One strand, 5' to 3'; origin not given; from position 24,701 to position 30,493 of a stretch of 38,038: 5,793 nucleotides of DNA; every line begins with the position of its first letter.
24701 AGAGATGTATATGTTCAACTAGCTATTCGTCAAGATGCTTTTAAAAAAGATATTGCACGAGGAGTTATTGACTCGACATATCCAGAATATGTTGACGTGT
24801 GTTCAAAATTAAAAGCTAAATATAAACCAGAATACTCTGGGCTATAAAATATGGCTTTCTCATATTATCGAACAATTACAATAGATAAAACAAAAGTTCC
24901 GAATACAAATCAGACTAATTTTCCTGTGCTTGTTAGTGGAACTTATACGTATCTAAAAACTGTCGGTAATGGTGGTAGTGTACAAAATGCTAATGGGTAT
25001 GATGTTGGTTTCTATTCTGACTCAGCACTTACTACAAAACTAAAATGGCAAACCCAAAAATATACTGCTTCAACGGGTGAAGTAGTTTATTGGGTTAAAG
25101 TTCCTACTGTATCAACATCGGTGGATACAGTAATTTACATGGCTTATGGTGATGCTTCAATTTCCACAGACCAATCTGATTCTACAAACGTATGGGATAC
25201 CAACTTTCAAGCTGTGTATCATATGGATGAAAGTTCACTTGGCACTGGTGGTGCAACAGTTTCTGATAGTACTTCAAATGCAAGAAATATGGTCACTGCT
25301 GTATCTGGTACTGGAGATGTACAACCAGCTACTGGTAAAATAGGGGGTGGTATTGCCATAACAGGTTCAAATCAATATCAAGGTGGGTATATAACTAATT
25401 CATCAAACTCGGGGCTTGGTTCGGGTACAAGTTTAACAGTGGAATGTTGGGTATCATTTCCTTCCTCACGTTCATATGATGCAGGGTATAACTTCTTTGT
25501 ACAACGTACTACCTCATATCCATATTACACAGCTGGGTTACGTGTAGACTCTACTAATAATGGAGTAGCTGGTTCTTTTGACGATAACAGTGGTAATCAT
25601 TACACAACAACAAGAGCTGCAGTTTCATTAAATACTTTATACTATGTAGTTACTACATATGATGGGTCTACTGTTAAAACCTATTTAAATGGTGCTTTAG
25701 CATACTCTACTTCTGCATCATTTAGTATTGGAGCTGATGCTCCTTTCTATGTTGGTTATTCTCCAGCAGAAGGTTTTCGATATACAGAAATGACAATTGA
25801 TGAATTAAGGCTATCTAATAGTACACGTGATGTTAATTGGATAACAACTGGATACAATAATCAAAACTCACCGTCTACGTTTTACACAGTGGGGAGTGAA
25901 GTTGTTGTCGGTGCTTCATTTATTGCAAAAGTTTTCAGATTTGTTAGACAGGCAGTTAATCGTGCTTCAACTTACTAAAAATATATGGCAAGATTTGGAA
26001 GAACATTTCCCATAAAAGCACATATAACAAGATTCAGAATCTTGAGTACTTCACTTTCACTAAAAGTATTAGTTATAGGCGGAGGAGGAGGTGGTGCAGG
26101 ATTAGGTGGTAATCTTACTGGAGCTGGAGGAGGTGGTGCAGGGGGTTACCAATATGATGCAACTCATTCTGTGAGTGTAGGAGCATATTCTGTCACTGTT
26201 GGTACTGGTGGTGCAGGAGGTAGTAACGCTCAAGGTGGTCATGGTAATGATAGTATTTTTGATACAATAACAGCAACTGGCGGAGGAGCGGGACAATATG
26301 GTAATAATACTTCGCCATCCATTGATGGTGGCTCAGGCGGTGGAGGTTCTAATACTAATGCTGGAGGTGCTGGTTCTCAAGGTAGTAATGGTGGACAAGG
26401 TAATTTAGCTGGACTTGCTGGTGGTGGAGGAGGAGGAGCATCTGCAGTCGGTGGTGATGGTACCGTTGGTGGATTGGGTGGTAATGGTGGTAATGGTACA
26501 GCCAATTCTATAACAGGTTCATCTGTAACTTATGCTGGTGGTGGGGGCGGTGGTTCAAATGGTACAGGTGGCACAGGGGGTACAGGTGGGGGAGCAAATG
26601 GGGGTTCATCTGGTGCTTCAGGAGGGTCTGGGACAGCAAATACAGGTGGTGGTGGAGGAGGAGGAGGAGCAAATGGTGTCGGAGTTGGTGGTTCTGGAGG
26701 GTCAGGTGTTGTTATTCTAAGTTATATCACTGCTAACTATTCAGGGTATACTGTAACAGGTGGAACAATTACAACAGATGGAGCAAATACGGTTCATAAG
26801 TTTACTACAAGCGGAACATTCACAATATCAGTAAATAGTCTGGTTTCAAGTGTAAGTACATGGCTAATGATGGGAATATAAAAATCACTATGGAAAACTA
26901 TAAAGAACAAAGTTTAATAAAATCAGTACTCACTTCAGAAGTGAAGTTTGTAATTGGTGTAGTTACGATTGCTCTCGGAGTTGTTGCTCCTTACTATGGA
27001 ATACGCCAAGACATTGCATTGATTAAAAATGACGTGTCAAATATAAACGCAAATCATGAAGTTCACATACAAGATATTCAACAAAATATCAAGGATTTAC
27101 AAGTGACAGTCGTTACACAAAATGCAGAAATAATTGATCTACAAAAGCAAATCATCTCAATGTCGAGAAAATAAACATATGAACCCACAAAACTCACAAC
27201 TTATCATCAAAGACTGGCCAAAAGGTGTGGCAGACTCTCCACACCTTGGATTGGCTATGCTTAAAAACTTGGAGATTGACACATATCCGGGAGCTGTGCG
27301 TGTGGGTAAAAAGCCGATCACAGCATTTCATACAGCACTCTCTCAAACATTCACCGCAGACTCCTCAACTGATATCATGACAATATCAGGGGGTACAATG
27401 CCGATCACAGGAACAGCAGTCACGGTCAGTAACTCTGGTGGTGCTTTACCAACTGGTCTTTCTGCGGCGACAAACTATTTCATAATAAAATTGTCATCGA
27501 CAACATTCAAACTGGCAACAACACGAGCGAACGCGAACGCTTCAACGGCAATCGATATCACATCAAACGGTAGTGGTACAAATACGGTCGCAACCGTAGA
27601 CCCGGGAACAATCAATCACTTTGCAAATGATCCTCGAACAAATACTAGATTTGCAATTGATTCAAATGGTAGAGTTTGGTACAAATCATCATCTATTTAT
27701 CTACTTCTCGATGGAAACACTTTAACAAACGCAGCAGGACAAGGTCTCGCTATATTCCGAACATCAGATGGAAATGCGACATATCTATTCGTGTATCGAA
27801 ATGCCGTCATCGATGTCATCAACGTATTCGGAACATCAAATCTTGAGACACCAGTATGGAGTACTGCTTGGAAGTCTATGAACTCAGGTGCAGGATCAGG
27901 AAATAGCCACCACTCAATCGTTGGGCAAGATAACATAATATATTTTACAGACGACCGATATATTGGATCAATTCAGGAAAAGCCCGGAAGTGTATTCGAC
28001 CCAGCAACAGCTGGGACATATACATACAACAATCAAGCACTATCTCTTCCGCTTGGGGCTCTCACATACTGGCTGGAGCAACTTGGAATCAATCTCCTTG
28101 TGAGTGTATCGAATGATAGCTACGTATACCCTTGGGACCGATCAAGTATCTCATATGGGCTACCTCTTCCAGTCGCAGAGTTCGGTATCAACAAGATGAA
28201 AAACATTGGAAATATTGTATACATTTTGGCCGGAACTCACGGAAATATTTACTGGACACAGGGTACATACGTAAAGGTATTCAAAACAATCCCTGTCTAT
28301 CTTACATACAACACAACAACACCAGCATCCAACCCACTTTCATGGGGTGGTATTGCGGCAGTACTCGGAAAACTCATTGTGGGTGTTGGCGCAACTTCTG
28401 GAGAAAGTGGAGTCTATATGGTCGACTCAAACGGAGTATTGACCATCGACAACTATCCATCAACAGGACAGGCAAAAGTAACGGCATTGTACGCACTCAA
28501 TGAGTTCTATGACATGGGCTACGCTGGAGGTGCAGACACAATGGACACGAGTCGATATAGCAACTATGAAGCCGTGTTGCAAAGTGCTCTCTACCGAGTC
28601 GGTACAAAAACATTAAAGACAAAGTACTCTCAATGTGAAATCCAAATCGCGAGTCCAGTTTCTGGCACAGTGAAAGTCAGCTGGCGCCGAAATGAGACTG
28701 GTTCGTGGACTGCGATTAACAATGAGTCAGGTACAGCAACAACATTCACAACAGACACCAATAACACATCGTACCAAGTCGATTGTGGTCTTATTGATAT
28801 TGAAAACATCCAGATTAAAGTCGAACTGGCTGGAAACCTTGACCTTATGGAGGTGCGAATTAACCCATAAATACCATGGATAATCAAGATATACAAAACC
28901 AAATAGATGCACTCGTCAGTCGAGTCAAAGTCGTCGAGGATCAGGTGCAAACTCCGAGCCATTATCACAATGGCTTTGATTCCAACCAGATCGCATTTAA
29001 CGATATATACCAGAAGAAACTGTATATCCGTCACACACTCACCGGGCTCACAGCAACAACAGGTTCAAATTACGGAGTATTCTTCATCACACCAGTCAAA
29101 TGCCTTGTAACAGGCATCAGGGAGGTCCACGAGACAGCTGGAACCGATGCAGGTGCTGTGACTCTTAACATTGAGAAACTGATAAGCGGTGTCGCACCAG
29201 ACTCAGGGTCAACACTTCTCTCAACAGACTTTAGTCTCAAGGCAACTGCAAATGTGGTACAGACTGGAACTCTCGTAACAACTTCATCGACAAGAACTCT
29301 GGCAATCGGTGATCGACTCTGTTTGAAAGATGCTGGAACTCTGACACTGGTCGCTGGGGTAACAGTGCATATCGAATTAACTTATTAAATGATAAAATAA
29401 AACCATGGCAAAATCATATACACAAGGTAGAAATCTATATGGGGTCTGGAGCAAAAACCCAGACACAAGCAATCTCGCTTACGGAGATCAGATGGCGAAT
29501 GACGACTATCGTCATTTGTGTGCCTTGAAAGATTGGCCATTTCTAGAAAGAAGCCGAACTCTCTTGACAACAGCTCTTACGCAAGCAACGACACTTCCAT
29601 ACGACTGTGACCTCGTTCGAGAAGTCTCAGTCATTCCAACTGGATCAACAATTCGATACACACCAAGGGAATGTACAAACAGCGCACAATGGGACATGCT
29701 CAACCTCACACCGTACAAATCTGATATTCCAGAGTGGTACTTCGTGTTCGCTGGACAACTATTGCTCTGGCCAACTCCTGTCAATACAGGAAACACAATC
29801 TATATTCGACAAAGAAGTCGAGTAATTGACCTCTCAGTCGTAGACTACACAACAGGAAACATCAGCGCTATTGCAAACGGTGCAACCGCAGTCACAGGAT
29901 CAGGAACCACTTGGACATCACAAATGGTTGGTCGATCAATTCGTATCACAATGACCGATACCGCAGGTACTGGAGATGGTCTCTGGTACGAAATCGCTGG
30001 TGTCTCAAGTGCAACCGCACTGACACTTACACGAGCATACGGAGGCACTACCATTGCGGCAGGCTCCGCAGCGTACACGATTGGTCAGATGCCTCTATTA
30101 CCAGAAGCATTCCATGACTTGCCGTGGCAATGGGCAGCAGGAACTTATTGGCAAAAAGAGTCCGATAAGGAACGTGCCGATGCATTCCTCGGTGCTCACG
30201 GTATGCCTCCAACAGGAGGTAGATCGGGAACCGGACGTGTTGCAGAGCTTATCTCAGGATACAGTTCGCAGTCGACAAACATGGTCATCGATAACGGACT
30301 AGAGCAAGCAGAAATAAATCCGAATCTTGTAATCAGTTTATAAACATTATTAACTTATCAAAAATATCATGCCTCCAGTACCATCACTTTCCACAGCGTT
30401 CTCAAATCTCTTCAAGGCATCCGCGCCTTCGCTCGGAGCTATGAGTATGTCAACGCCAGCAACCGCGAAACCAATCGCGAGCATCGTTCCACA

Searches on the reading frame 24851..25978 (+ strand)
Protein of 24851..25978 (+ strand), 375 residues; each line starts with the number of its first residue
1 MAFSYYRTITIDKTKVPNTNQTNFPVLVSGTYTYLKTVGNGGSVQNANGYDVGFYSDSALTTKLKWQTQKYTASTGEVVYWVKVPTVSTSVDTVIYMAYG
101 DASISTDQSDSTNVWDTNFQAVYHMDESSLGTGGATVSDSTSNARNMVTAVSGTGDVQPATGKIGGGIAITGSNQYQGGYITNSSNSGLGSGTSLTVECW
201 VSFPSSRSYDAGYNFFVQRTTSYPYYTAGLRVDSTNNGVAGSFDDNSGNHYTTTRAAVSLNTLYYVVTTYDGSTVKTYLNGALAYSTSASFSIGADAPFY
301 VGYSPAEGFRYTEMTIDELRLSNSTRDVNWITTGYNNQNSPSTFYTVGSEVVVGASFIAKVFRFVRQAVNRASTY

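Call 14: search_protein_families(library=phrogs, proteins=[window:24851-25978:+], max_evalue=0.001)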
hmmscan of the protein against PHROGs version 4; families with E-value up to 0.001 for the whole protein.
window:24851-25978:+ (375 aa): 1 family
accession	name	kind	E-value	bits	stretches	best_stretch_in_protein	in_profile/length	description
phrog_24074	-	unknown function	1.3e-05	24.7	1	103-322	396-606/892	-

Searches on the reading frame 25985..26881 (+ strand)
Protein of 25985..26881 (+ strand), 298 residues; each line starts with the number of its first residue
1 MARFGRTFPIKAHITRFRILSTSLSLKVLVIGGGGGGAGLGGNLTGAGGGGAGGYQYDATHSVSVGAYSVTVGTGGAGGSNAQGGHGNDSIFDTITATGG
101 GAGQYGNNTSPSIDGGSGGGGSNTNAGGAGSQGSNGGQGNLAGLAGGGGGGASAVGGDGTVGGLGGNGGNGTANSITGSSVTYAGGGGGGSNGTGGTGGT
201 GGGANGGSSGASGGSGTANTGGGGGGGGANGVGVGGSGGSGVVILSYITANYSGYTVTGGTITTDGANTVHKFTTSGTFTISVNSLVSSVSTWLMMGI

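Call 14: search_protein_families(library=phrogs, proteins=[window:25985-26881:+], max_evalue=0.001)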
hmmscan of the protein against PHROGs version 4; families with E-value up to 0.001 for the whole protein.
window:25985-26881:+ (298 aa): 2 families
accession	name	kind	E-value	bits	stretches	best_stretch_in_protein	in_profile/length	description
phrog_2295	-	unknown function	7e-44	151.7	1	24-282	596-893/1183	-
phrog_863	-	tail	9.4e-05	22.5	1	27-178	421-591/690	tail fiber assembly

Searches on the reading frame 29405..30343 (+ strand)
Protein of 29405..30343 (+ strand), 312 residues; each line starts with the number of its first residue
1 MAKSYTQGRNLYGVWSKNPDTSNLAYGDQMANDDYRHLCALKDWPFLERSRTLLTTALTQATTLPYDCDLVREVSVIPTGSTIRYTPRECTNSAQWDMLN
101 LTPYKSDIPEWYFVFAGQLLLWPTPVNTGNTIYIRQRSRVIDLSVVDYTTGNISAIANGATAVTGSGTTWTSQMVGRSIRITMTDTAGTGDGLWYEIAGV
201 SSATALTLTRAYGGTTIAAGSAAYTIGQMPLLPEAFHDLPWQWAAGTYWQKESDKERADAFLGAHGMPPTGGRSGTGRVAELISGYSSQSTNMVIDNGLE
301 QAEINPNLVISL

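Call 14: search_protein_families(library=phrogs, proteins=[window:29405-30343:+], max_evalue=0.001)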
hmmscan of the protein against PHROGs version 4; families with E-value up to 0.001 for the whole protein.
window:29405-30343:+ (312 aa): 6 families
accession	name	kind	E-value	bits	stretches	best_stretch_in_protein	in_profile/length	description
phrog_24607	-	tail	1.7e-07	31.1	1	146-221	3-72/674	tail protein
phrog_2712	-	tail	8.3e-07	28.8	1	148-246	380-472/700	tail fiber protein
phrog_1980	-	tail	8.4e-07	29.6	1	156-219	11-70/449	tail fiber protein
phrog_6013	-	tail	2.4e-05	24.6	1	29-128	35-133/228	tail protein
phrog_38424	-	unknown function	0.00027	20.8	1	155-227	10-73/488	-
phrog_34307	-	unknown function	0.00059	19.9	1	148-224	4-72/407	-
